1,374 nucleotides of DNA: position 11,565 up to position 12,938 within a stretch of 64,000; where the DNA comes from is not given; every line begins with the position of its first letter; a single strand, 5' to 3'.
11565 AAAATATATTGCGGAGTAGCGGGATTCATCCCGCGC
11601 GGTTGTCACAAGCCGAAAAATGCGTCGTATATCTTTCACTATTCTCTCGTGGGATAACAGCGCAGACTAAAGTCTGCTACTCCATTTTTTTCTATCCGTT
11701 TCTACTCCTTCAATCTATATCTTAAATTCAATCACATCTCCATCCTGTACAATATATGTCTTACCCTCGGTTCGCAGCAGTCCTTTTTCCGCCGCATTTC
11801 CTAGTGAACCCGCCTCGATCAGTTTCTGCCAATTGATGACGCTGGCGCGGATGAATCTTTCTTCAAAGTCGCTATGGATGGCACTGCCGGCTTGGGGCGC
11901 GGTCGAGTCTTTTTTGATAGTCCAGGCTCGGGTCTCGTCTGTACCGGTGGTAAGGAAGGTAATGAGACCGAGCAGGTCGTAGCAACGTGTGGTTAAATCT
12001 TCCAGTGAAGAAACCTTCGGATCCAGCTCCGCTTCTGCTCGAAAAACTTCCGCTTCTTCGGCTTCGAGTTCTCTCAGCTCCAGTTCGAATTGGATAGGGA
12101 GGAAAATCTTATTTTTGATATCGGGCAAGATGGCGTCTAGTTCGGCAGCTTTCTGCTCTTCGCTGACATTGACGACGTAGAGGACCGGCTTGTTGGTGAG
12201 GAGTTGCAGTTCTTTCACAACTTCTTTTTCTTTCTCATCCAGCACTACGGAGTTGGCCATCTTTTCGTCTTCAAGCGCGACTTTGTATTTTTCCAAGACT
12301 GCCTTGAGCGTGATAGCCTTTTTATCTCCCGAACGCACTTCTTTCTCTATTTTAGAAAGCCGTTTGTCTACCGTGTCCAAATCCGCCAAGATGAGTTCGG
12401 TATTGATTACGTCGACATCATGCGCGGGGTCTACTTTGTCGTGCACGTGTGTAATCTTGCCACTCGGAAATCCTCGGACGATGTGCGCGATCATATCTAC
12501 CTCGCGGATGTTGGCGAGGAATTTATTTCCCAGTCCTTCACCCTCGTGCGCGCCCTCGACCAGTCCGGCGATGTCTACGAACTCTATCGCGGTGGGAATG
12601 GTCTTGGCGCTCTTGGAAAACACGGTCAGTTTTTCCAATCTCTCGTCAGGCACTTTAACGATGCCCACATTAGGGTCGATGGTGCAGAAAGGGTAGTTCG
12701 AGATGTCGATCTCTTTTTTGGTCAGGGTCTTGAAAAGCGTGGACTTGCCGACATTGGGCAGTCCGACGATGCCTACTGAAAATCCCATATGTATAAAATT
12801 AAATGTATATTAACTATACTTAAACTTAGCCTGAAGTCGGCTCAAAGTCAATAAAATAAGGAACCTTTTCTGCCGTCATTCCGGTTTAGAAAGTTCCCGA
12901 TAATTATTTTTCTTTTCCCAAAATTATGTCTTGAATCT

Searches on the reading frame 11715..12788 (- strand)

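Call 72: search_protein_families(library=pfam, proteins=[window:11715-12788:-], max_evalue=0.00001)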
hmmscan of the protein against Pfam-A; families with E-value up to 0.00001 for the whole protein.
window:11715-12788:- (357 aa): 3 families
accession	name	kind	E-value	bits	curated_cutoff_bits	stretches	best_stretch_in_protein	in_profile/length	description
PF06071.19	YchF-GTPase_C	-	1.9e-32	111.7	27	1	275-357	1-83/84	Protein of unknown function (DUF933)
PF01926.29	MMR_HSR1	-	6.1e-24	84.7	21.9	1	5-118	2-95/113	50S ribosome-binding GTPase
PF02421.24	FeoB_N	-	7e-09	35.8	27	1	5-50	3-48/156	Ferrous iron transport protein B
